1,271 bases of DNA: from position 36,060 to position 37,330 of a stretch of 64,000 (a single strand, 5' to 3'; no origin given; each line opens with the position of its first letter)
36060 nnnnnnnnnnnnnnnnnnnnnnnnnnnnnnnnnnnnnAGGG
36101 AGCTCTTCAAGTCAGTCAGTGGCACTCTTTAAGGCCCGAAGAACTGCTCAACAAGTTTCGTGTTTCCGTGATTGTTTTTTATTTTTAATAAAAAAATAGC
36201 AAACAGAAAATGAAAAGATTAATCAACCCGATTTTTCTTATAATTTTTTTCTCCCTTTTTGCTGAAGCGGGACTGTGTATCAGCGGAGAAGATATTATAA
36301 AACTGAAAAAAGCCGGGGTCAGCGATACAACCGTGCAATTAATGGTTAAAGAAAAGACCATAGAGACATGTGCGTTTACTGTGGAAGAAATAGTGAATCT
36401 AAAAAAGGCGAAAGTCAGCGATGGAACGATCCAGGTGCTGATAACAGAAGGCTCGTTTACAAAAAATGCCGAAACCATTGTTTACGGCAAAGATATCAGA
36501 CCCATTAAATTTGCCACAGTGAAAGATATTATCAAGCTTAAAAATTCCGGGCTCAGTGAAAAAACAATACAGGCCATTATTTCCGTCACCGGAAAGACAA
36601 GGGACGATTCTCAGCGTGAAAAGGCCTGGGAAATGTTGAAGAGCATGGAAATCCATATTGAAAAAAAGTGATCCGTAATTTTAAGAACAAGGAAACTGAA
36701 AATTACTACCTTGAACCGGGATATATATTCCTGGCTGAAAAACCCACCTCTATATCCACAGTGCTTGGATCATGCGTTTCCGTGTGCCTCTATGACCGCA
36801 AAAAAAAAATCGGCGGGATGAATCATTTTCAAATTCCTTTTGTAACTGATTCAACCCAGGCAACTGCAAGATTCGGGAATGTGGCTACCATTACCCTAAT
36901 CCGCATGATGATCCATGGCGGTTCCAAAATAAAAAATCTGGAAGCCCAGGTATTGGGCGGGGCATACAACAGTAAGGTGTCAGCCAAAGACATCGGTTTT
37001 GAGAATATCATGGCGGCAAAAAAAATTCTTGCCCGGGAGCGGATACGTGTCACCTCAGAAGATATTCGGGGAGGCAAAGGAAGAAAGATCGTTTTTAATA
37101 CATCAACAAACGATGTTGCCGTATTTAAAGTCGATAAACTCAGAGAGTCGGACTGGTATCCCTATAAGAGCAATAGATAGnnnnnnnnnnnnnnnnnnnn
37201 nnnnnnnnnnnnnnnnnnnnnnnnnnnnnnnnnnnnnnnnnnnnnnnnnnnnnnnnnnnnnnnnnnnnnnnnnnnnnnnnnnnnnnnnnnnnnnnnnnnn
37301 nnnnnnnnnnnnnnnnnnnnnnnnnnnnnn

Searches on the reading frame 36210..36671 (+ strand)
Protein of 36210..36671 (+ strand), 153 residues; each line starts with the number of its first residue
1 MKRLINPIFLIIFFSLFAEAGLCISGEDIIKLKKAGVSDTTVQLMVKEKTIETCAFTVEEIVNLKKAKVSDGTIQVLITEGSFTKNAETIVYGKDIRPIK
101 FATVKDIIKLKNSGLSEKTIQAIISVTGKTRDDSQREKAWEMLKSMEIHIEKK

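Call 6: search_protein_families(library=pfam, proteins=[window:36210-36671:+])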
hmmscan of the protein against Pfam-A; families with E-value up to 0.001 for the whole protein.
window:36210-36671:+ (153 aa): 2 families
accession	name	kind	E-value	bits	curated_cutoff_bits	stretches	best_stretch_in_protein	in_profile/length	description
PF24625.1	DUF7626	-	1.1e-05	25.5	27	0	27-46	7-26/55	Domain of unknown function (DUF7626)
PF18255.9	SAM_DprA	-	3.2e-05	24.3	26.2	0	106-127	5-26/62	DNA processing protein A sterile alpha motif domain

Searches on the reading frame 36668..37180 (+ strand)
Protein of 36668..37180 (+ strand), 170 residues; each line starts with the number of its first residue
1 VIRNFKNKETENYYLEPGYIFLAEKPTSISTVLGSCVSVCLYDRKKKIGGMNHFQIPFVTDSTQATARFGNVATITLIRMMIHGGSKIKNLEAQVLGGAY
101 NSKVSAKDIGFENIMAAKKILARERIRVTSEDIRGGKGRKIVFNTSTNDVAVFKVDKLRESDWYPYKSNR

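Call 6: search_protein_families(library=pfam, proteins=[window:36668-37180:+])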
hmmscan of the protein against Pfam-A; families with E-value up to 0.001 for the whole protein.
window:36668-37180:+ (170 aa): 1 family
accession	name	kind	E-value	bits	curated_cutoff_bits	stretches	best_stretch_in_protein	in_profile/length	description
PF03975.18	CheD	-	5.3e-19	68.8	25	1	61-152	11-106/108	CheD chemotactic sensory transduction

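Call 12: find_homologous_proteins(query=window:36668-37180:+, max_evalue=1e-20)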
Query window:36668-37180:+ (170 aa): 572 proteins with E <= 1e-20 among 672 candidates; the best 120 are listed.
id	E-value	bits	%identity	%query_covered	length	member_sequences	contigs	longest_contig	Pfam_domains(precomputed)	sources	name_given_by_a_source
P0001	1.3e-95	336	90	100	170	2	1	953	PF03975.19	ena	-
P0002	2.8e-95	335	85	100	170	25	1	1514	PF03975.19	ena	-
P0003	4.2e-95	334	86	100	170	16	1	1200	PF03975.19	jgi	-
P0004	1.5e-94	332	86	100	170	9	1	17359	PF03975.19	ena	-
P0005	3.4e-94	331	84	100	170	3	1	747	PF03975.19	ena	-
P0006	5.1e-94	331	86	100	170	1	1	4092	PF03975.19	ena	-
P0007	6.5e-94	330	85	100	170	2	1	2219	PF03975.19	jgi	jgi:chemotaxis protein CheD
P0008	1.1e-93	329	84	100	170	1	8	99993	PF03975.19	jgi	-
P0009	2.4e-93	328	84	100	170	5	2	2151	PF03975.19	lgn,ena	-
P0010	1.2e-92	326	84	100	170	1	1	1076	PF03975.19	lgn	-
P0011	2.4e-92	325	84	100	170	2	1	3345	PF03975.19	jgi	-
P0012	1.3e-91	323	84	100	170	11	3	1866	PF03975.19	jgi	-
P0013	1.8e-91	322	84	100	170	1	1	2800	PF03975.19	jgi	jgi:chemotaxis protein CheD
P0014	2.3e-91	322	82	100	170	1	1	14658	PF03975.19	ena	-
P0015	6.2e-90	317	83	100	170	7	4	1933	PF03975.19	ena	-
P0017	5.0e-87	308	79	100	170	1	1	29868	PF03975.19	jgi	jgi:chemotaxis protein CheD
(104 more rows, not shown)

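Call 13: find_related_loci(query=window:36668-37180:+, collection=genome_contigs, flank=4000)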
Query window:36668-37180:+ (170 aa) in genome_contigs; peptide patterns used: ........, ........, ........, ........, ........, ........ (x = any residue, [..] = any of these).
241 stretches matched a pattern; 19 encode a relative of the query (tblastn E <= 1e-3); 19 distinct loci.
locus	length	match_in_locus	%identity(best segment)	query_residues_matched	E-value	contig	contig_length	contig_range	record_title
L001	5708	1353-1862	85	1-170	2e-102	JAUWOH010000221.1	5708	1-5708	MAG: Desulfobacteraceae bacterium isolate CSMAG_2445 CSMAG_2445_k141_695079_length_5708_cov_16.0000, whole genome shotgu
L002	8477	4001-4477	72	12-170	9e-79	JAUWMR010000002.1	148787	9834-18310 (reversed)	MAG: Desulfobacteraceae bacterium isolate CSMAG_2403 CSMAG_2403_k141_146268_length_148787_cov_16.8479, whole genome shot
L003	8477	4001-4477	64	12-170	8e-73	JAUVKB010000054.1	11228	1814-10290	MAG: Deltaproteobacteria bacterium isolate CSMAG_469 CSMAG_469_k127_271183_length_11228_cov_36.8617, whole genome shotgu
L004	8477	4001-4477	64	12-170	7e-71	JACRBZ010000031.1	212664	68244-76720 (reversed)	MAG: Deltaproteobacteria bacterium isolate NC_groundwater_1633_Pr3_B-0.1um_51_17 SR-2_scaffold_141_1139060, whole genome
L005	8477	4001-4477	63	12-170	9e-70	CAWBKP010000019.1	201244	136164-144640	MAG: uncultured delta proteobacterium isolate MFD02979.bin.2.74 genome assembly, contig: contig_63969, whole genome shot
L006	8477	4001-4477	62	12-170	6e-69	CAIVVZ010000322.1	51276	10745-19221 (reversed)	MAG: uncultured Desulfobacteraceae bacterium isolate AlinenLipids_bin-9448 genome assembly, contig: bin-9448:322/658, wh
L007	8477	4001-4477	62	12-170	1e-67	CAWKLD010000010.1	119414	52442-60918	MAG: uncultured delta proteobacterium isolate MFD04716.bin.2.216 genome assembly, contig: contig_33735, whole genome sho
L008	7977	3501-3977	60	12-170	2e-67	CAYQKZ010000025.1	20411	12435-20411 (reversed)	MAG TPA_asm: uncultured Desulfobacterales bacterium isolate SRP272421_co2_290 genome assembly, contig: NODE_7429_length_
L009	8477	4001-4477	60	12-170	1e-67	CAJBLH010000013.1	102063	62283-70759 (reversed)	MAG: uncultured Desulfobacteraceae bacterium isolate Loc090721-6m_bin-047 genome assembly, contig: bin-047:013/315, whol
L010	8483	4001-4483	59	10-170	7e-65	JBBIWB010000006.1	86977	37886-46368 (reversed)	MAG: Desulfobacteraceae bacterium isolate QH2F170213_bin_90 NODE_87_length_86977_cov_18.312384, whole genome shotgun seq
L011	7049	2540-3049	53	1-170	1e-59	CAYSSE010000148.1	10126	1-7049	MAG TPA_asm: uncultured Desulfocicer sp. isolate binchicken_co47_124 genome assembly, contig: NODE_5156_length_10126_cov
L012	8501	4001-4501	52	1-167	2e-59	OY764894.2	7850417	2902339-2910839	MAG: uncultured Desulfobacterium sp. isolate 35125921-b51f-40db-957b-bccbeeb29ead genome assembly, chromosome: 1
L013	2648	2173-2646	57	13-170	1e-58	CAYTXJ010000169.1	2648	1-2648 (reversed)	MAG TPA_asm: uncultured Desulfobacteraceae bacterium isolate binchicken_co6_314 genome assembly, contig: NODE_56512_leng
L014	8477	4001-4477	53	12-170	2e-57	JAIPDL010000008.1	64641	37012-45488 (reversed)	MAG: Desulfotignum sp. isolate Tobar13.5m-G22 Tobar13-5m-C472, whole genome shotgun sequence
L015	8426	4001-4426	43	13-152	5e-30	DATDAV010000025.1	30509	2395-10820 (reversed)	MAG TPA_asm: Chryseolinea sp. isolate SMAG_U105 k141_1246648, whole genome shotgun sequence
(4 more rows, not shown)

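Call 14: find_encoding_contigs(protein=P0008, flank=4000, max_places=3)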
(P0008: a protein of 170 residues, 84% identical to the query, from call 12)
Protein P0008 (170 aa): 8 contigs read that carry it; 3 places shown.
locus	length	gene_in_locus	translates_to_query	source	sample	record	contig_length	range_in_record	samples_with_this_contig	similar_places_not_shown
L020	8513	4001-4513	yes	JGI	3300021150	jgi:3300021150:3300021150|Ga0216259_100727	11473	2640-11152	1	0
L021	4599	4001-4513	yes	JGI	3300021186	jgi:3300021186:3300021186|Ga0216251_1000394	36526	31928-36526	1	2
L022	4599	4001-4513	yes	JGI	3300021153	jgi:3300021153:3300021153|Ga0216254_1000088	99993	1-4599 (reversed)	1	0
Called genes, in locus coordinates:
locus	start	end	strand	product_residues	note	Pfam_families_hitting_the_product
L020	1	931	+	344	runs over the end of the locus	PF00072:Response_reg, PF01339:CheB_methylest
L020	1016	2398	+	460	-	PF00460:Flg_bb_rod (weak), PF22638:FlgK_D1, PF06429:Flg_bbr_C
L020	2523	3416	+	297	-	PF00669:Flagellin_N, PF00700:Flagellin_C (weak)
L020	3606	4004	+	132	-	-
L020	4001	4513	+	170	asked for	PF03975:CheD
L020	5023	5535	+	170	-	PF01584:CheW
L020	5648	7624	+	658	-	PF13682:CZB, PF00015:MCPsignal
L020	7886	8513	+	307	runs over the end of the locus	PF00990:GGDEF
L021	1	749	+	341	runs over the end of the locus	PF00072:Response_reg, PF01339:CheB_methylest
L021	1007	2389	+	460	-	PF00460:Flg_bb_rod (weak), PF22638:FlgK_D1, PF06429:Flg_bbr_C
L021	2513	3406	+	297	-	PF00669:Flagellin_N, PF00700:Flagellin_C (weak)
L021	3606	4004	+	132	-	-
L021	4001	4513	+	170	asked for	PF03975:CheD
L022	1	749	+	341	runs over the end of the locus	PF00072:Response_reg, PF01339:CheB_methylest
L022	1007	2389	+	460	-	PF00460:Flg_bb_rod (weak), PF22638:FlgK_D1, PF06429:Flg_bbr_C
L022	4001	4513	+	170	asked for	PF03975:CheD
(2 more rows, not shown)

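Call 15: find_encoding_contigs(protein=P0004, flank=4000, max_places=2)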
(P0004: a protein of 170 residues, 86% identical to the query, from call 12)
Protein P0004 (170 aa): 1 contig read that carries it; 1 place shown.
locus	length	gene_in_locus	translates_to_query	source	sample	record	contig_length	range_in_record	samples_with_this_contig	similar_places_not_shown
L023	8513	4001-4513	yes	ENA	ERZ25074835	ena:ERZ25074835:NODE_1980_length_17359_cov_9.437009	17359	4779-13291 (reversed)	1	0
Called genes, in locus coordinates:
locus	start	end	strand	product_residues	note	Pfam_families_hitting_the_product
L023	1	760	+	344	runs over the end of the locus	PF00072:Response_reg, PF01339:CheB_methylest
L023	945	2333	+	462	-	PF00460:Flg_bb_rod (weak), PF22638:FlgK_D1, PF06429:Flg_bbr_C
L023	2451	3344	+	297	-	PF00669:Flagellin_N, PF00700:Flagellin_C (weak)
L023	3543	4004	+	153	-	PF24625:DUF7626 (faint)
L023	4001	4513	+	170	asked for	PF03975:CheD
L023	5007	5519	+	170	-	PF01584:CheW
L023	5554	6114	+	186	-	PF02743:dCache_1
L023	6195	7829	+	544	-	PF02203:TarH, PF12729:4HB_MCP_1, PF00015:MCPsignal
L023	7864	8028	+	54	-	-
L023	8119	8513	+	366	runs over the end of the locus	PF00990:GGDEF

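Call 20: find_encoding_contigs(protein=P0017, flank=4000, max_places=2)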
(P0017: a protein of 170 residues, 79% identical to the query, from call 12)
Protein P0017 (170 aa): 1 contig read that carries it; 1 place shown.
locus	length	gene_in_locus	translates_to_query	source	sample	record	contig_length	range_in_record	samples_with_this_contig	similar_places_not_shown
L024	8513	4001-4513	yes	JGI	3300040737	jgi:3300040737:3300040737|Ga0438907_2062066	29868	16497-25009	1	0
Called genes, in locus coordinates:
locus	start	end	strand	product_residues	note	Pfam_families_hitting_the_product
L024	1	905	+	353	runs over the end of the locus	PF00072:Response_reg, PF01339:CheB_methylest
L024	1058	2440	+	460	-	PF00460:Flg_bb_rod (weak), PF22638:FlgK_D1, PF06429:Flg_bbr_C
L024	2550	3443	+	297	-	PF00669:Flagellin_N, PF00700:Flagellin_C (weak)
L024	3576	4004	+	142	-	PF24625:DUF7626 (faint)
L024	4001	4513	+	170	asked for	PF03975:CheD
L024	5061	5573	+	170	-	PF01584:CheW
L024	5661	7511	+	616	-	PF08269:dCache_2, PF17200:sCache_2, PF17201:Cache_3-Cache_2, PF00015:MCPsignal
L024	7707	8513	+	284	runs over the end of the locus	PF08668:HDOD, PF18019:Cas3_HD (faint), PF01966:HD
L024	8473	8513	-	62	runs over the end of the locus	-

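Call 21: find_encoding_contigs(protein=P0014, flank=4000, max_places=2)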
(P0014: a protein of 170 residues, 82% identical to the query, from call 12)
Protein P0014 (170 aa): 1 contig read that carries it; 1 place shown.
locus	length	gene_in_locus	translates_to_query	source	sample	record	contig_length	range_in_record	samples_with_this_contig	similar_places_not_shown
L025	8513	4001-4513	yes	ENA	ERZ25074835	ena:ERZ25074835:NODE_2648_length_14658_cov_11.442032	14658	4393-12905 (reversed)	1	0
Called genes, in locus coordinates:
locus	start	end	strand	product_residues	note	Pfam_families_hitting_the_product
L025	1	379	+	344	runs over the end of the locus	PF00072:Response_reg, PF01339:CheB_methylest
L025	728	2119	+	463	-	PF00460:Flg_bb_rod (weak), PF22638:FlgK_D1, PF06429:Flg_bbr_C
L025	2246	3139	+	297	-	PF00669:Flagellin_N, PF00700:Flagellin_C (weak)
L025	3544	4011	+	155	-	PF24625:DUF7626 (faint)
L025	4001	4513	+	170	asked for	PF03975:CheD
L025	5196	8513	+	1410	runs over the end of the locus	PF00672:HAMP (weak), PF08448:PAS_4, PF13426:PAS_9 (weak), PF01590:GAF, PF13185:GAF_2, PF00512:HisKA, PF02518:HATPase_c, PF00072:Response_reg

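Call 22: find_encoding_contigs(protein=P0006, flank=4000, max_places=2)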
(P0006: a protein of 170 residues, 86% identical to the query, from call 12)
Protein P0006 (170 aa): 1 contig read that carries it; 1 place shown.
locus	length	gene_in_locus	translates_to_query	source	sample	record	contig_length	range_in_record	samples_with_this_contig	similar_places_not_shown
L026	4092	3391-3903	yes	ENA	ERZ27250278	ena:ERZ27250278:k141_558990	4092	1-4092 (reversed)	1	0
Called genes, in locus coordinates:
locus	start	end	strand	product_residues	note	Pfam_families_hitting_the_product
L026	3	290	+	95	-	?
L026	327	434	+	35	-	-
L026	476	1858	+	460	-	PF00460:Flg_bb_rod (weak), PF22638:FlgK_D1, PF06429:Flg_bbr_C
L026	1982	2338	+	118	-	PF00669:Flagellin_N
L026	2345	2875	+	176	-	PF00700:Flagellin_C (weak)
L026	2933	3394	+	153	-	PF24625:DUF7626 (faint)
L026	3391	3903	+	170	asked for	PF03975:CheD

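Call 23: find_encoding_contigs(protein=P0011, flank=4000, max_places=2)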
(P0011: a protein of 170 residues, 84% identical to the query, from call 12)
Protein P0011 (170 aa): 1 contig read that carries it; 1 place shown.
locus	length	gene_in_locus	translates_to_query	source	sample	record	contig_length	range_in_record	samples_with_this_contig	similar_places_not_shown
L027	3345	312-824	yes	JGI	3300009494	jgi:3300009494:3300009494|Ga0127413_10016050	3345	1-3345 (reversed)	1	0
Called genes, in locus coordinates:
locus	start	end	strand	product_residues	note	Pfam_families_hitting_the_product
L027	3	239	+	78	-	?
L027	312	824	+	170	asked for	PF03975:CheD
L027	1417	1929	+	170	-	PF01584:CheW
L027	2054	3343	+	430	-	?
